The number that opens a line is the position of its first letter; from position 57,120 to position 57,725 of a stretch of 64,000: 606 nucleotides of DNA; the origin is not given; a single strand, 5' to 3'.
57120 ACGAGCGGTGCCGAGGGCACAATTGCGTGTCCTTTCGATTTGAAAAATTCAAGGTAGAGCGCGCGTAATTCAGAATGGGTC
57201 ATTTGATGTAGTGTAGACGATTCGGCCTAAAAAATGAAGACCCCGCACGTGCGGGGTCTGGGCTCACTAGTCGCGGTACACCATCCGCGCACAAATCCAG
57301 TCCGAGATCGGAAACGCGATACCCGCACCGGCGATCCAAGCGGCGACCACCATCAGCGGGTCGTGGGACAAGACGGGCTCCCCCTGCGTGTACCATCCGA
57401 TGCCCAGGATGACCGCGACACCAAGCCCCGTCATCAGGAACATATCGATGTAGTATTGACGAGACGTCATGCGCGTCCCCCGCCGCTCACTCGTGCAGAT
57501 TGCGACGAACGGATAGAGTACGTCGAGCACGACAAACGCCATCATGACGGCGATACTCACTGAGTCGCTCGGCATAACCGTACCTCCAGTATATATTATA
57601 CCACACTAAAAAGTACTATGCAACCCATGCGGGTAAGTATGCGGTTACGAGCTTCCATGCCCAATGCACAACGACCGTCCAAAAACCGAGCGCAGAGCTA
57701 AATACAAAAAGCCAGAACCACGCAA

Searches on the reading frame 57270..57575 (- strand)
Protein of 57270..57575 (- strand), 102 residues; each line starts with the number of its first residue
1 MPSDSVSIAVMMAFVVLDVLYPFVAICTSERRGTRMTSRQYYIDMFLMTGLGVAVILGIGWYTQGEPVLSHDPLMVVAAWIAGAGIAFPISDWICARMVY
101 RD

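Call 78: search_protein_families(library=pfam, proteins=[window:57270-57575:-], max_evalue=1)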
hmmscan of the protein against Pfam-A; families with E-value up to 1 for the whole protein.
window:57270-57575:- (102 aa): 2 families
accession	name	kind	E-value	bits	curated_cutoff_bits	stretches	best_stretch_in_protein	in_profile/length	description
PF05230.16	MASE2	-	0.008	16.6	25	1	5-55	25-76/89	MASE2 domain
PF17310.7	DUF5357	-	0.0099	15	25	1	54-86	58-90/322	Family of unknown function (DUF5357)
